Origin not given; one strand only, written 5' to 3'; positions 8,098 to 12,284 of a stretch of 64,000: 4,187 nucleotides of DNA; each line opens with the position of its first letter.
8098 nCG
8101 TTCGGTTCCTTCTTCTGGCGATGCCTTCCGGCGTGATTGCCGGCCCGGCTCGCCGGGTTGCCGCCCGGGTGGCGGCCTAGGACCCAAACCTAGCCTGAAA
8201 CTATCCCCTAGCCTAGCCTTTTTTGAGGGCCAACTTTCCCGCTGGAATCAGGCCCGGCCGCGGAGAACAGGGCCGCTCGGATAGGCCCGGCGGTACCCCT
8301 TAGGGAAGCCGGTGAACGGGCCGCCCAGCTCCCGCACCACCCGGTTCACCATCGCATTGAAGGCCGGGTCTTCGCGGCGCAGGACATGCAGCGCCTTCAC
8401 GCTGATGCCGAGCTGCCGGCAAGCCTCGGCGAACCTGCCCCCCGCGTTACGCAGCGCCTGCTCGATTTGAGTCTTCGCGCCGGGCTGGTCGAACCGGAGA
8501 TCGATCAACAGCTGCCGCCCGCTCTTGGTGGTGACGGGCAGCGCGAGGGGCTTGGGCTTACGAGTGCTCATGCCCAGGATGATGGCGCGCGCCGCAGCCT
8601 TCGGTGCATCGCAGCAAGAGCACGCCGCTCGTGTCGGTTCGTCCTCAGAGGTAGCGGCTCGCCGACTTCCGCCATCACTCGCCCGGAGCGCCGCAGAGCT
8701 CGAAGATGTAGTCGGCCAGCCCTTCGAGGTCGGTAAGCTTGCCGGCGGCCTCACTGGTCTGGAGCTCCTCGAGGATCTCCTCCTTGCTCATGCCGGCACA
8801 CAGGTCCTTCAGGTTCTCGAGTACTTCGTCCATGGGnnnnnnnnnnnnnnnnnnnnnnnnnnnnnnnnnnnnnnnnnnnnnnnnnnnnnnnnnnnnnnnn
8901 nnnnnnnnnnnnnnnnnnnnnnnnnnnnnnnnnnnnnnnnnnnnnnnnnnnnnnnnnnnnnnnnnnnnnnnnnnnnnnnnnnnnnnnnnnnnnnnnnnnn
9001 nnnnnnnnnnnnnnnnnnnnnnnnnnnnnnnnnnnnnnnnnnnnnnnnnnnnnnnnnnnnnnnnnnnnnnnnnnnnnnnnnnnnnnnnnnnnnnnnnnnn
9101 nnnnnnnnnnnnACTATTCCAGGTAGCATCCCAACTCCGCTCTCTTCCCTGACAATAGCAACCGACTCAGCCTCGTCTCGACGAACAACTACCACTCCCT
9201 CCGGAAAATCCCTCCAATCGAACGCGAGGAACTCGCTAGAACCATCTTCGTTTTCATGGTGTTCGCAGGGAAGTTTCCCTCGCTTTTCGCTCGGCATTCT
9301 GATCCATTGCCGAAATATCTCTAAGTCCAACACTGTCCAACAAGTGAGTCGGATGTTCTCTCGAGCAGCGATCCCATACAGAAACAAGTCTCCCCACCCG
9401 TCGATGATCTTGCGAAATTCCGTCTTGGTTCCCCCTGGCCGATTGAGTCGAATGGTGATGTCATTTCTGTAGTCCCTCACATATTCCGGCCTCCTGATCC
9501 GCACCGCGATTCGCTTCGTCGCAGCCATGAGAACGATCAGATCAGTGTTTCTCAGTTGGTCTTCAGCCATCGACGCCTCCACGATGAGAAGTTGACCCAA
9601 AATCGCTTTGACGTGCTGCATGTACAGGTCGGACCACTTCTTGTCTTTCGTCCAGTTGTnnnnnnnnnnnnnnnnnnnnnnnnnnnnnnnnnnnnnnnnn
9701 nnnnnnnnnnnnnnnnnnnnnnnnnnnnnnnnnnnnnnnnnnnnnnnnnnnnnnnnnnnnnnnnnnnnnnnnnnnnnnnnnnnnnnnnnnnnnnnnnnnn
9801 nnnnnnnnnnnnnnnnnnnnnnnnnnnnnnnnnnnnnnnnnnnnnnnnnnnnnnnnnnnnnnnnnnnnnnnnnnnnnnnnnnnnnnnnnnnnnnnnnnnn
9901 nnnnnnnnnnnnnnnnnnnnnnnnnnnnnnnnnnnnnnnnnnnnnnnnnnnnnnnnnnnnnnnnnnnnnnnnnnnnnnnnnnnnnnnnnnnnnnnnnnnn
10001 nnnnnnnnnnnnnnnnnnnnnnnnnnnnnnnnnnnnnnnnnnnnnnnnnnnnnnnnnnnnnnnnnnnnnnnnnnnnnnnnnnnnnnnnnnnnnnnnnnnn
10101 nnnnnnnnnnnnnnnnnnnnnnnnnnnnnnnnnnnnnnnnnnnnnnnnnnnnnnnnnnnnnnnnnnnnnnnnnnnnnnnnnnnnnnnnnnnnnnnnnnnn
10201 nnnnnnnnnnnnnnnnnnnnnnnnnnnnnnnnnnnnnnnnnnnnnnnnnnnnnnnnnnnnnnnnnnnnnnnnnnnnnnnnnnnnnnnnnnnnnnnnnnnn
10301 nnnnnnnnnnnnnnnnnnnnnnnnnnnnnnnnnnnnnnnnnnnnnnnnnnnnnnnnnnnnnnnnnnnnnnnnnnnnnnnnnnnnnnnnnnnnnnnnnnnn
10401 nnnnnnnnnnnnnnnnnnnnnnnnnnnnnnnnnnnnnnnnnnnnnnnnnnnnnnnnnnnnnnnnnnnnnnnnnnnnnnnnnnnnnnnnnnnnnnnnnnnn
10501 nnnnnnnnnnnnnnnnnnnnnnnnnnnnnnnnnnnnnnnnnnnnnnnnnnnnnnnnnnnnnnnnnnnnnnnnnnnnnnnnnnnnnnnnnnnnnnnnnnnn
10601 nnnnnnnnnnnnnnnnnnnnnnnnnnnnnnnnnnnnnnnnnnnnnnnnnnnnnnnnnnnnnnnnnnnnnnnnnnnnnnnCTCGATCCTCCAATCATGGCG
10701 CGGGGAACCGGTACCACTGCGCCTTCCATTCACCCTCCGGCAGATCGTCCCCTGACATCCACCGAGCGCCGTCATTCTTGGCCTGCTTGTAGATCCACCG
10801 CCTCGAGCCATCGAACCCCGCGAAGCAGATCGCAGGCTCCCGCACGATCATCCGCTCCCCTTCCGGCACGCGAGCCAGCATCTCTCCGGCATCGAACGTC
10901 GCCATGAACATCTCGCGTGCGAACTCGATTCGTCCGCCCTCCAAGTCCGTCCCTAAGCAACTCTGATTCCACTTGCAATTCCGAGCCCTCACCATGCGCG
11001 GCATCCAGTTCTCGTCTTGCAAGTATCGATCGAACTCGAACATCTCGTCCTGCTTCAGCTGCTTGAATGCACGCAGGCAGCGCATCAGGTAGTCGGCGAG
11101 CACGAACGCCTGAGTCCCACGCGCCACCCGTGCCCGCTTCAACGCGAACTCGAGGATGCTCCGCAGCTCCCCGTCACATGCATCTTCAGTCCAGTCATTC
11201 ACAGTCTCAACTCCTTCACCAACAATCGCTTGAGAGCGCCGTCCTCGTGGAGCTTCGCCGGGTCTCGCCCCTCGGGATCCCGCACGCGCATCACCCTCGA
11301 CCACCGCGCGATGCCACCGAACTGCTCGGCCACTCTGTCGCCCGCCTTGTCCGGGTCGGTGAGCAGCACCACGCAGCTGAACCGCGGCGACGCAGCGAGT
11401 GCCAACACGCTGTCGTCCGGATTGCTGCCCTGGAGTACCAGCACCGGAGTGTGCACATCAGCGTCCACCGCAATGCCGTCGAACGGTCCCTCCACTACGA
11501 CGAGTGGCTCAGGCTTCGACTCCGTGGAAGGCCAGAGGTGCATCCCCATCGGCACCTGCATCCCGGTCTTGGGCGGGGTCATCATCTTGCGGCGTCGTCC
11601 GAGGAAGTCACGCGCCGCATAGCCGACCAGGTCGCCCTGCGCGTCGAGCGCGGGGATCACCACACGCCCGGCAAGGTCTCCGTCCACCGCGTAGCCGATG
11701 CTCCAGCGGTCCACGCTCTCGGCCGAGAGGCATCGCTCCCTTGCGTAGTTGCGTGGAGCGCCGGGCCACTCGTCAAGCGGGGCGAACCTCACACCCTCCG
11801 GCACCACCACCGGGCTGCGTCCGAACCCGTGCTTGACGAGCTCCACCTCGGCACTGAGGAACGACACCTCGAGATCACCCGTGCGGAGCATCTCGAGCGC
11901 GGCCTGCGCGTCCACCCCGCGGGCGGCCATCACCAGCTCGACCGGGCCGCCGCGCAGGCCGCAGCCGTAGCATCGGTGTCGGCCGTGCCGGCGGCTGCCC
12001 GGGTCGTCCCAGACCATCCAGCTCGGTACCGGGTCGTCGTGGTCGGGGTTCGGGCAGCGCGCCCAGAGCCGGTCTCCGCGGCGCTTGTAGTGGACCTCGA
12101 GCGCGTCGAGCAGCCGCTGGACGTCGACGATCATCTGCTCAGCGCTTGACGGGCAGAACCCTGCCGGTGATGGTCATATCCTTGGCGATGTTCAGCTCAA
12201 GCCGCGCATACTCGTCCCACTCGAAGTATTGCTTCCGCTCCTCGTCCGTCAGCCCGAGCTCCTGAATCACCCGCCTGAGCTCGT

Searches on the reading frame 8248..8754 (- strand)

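Call 44: search_protein_families(library=pfam, proteins=[window:8248-8754:-], max_evalue=1)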
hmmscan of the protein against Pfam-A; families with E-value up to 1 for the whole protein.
window:8248-8754:- (168 aa): 2 families
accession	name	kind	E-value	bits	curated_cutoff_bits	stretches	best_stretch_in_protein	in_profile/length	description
PF02954.25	HTH_8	-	7.9e-05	22.8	22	1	96-123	9-36/42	Bacterial regulatory protein, Fis family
PF01527.26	HTH_Tnp_1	-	0.096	13.4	24.1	1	95-128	10-46/75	Transposase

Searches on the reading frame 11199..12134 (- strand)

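Call 21: search_protein_families(library=pfam, proteins=[window:11199-12134:-], max_evalue=0.01)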
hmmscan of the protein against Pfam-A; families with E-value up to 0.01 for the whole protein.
window:11199-12134:- (311 aa): 6 families
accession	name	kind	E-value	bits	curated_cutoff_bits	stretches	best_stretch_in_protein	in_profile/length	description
PF01807.25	Zn_ribbon_DnaG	-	1.4e-06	28.5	24.9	1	5-83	15-85/98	CHC2 zinc finger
PF13155.12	Toprim_2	-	5.2e-05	24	22.1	1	212-293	1-85/88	Toprim-like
PF01751.28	Toprim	-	0.00028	21.4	23.1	1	211-272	2-76/96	Toprim domain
PF13662.12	Toprim_4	-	0.00047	20.8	25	1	211-272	3-70/85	Toprim domain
PF08275.17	DNAG_N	-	0.00055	20.5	26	0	155-182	76-103/128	DNA primase catalytic core, N-terminal domain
PF13362.12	Toprim_3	-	0.0067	17.3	27.2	0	211-271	2-62/95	Toprim domain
